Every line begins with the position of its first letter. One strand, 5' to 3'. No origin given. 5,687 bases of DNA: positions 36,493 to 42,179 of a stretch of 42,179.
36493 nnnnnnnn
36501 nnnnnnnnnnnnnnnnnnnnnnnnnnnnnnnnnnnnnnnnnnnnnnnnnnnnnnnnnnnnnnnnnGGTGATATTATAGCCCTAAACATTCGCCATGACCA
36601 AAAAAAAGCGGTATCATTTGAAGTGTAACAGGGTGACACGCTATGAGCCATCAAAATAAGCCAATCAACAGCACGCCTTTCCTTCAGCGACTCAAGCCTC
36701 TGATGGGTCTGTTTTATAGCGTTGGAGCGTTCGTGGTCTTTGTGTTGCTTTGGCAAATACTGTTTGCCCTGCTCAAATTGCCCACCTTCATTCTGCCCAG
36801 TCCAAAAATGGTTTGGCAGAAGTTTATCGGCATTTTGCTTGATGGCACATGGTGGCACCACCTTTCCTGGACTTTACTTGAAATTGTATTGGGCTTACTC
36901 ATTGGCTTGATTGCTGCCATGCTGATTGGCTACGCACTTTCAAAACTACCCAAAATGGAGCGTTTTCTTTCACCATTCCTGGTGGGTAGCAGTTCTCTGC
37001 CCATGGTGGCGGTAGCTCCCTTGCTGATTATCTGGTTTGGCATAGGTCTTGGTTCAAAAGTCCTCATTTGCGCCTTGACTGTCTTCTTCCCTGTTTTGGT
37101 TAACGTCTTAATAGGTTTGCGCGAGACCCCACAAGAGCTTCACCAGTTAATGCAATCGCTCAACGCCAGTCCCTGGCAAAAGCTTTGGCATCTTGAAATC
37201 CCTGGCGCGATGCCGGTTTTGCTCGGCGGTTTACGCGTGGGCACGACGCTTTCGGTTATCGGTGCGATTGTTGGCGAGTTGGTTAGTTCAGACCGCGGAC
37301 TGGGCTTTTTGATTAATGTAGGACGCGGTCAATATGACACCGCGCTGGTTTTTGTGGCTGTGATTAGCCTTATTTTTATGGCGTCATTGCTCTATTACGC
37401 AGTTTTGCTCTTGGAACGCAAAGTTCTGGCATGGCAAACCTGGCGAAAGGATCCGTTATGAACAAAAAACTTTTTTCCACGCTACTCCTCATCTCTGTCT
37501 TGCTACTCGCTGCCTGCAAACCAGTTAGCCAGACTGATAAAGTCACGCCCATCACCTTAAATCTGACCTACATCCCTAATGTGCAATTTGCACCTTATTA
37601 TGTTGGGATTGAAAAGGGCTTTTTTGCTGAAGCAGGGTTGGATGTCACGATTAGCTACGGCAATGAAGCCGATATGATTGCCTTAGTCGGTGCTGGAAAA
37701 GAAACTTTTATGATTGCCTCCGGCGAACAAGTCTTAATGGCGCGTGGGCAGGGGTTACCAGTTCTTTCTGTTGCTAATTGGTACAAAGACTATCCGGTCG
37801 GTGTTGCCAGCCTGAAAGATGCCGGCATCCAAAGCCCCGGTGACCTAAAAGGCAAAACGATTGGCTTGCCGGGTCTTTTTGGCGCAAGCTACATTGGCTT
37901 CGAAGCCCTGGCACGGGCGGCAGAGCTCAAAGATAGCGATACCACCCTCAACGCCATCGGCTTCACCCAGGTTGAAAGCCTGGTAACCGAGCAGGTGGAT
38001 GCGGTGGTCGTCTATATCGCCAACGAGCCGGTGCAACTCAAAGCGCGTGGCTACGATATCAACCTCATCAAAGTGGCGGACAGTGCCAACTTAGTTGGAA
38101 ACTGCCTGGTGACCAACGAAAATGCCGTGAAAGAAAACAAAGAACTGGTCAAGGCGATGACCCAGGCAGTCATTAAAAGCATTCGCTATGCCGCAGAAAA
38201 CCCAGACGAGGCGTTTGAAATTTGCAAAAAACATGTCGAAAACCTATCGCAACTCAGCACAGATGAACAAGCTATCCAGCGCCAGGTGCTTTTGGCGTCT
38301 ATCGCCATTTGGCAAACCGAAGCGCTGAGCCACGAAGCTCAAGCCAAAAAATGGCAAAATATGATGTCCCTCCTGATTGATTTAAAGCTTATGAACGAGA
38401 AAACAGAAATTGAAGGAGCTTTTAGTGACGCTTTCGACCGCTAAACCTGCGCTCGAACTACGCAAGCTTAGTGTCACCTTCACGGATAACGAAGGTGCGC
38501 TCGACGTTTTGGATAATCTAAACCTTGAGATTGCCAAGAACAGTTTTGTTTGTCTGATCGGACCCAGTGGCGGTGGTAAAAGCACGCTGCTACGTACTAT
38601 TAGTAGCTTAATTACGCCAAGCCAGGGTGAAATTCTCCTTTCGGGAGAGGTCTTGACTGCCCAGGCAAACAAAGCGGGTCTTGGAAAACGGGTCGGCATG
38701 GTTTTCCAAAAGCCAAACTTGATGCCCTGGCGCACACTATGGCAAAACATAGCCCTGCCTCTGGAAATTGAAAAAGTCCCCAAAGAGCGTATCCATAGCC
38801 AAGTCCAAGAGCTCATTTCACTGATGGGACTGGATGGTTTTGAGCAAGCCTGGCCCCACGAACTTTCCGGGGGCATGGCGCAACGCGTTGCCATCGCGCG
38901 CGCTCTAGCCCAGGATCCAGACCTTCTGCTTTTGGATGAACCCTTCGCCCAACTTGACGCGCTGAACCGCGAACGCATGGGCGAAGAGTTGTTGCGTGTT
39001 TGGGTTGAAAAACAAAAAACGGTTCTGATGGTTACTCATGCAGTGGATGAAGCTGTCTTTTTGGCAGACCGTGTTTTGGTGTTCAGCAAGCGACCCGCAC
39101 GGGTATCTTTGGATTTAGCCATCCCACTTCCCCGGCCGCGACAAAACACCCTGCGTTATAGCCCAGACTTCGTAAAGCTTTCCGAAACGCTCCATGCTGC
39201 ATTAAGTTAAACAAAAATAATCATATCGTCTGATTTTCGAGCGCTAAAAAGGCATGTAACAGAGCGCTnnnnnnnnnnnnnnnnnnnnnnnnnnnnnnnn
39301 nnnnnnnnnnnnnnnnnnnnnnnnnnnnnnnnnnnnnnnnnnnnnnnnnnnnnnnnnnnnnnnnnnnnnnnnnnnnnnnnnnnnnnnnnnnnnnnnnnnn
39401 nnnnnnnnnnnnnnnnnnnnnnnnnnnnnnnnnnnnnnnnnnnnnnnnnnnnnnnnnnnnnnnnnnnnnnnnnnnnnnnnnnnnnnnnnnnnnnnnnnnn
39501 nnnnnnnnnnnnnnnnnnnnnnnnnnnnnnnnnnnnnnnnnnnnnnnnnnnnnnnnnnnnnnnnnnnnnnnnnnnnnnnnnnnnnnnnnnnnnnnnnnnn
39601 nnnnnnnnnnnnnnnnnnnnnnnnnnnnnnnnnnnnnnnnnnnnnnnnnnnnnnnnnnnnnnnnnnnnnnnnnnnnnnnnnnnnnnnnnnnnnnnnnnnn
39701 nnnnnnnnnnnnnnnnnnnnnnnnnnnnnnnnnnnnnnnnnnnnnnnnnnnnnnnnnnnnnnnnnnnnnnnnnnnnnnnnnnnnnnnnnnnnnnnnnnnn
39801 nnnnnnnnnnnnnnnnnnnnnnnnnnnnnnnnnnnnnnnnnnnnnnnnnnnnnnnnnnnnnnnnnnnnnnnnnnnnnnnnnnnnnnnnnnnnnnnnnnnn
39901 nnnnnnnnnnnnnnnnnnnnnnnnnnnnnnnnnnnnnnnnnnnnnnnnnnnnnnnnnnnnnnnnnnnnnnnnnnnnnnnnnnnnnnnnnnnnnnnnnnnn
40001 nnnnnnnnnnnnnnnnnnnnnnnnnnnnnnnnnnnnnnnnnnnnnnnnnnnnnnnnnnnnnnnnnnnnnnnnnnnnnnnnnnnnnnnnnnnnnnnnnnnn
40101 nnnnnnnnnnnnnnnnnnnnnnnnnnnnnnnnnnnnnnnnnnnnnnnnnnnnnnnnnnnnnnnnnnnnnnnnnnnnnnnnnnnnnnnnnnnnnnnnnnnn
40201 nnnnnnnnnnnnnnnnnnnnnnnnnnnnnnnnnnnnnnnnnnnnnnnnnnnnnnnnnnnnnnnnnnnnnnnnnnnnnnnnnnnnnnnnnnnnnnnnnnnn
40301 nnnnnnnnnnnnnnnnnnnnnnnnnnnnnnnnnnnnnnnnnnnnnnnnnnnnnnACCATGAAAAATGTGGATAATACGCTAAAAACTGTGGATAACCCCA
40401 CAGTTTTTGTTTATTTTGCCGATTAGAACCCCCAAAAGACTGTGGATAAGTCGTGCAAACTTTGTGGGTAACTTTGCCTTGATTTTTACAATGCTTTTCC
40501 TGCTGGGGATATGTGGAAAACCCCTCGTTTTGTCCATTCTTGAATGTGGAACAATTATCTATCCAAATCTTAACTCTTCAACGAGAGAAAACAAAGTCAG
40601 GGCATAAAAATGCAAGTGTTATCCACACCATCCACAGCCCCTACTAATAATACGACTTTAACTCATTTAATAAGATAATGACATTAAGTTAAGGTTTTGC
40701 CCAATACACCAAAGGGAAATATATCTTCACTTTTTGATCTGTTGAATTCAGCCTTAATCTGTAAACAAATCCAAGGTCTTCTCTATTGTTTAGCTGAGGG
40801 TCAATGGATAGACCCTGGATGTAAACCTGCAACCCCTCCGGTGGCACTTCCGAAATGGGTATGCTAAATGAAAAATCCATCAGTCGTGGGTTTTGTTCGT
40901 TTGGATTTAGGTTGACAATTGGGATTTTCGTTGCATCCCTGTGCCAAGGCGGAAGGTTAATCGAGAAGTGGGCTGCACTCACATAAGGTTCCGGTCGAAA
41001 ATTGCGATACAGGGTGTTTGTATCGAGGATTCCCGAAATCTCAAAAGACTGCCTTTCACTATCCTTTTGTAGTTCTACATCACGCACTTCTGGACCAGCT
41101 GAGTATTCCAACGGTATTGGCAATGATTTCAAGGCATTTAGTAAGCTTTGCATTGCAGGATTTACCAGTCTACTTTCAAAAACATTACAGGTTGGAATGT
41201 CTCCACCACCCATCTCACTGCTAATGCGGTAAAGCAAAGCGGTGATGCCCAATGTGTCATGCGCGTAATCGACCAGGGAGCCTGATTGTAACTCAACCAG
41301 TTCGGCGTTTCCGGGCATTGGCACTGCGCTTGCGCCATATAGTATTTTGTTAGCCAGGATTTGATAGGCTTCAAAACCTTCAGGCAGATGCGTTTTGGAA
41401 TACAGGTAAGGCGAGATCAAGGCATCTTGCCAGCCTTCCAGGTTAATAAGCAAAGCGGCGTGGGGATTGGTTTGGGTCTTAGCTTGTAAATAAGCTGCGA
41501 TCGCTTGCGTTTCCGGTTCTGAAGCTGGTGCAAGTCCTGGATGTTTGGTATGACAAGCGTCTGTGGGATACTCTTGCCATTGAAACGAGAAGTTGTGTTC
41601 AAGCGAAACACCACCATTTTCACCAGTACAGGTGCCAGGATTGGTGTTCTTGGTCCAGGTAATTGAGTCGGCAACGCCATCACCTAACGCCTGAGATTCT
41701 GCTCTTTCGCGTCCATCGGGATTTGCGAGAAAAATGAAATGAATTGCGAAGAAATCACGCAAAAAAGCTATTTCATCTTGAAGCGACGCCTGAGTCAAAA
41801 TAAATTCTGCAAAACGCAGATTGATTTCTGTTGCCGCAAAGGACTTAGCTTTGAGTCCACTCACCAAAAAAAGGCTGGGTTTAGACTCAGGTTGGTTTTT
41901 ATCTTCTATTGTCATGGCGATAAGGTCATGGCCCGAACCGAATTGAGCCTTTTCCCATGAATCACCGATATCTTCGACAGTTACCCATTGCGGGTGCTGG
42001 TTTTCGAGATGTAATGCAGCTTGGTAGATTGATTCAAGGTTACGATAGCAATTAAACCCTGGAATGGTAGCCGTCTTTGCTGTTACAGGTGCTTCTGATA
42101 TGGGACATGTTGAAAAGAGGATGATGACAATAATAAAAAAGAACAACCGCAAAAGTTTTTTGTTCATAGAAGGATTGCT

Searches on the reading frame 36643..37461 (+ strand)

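Call 77: search_protein_families(library=pfam, proteins=[window:36643-37461:+], max_evalue=0.0001)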
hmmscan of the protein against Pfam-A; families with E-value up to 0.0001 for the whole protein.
window:36643-37461:+ (272 aa): 1 family
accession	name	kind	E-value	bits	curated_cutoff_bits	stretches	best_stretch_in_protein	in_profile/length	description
PF00528.27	BPD_transp_1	-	2.3e-25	89.8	26.4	1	84-261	1-182/184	Binding-protein-dependent transport system inner membrane component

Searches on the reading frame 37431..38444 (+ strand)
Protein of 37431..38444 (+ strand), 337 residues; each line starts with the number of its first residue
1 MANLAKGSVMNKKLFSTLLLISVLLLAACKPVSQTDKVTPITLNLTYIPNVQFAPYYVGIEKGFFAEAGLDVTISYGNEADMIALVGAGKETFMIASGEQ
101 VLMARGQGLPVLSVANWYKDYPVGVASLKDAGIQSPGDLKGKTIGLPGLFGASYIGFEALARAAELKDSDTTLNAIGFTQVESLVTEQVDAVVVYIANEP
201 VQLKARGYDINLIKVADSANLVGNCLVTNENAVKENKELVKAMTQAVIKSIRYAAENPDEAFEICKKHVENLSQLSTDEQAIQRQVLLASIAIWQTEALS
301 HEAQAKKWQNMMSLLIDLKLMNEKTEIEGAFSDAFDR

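Call 77: search_protein_families(library=pfam, proteins=[window:37431-38444:+], max_evalue=0.0001)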
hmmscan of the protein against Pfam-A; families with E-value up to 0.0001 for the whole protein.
window:37431-38444:+ (337 aa): 2 families
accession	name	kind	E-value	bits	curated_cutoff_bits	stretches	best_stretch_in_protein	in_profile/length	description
PF09084.16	NMT1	-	7e-54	183.4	20.5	1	50-261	1-216/216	NMT1/THI5 like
PF13379.11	NMT1_2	-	3.3e-07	30.8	24.7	0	41-266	6-249/252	NMT1-like family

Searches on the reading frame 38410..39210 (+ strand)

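Call 77: search_protein_families(library=pfam, proteins=[window:38410-39210:+], max_evalue=0.0001)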
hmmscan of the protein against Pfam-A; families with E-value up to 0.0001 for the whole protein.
window:38410-39210:+ (266 aa): 4 families
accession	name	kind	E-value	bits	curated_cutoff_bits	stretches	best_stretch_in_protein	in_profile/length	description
PF00005.33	ABC_tran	-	7.7e-35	120.9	25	1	34-180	1-137/137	ABC transporter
PF13304.12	AAA_21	-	2.3e-06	28.3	27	0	46-67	1-22/304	AAA domain, putative AbiEii toxin, Type IV TA system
PF13555.12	AAA_29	-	3.3e-05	24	27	1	38-72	16-50/61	P-loop containing region of AAA domain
PF13401.12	AAA_22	-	9.4e-05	23.2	27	0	44-177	5-92/130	AAA domain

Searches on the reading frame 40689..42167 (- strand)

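Call 77: search_protein_families(library=pfam, proteins=[window:40689-42167:-], max_evalue=0.0001)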
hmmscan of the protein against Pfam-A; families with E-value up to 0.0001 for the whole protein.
window:40689-42167:- (492 aa): 1 family
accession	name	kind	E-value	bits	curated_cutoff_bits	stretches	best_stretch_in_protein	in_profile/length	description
PF00246.29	Peptidase_M14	-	2.8e-27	96.5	21.6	1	47-321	1-263/286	Zinc carboxypeptidase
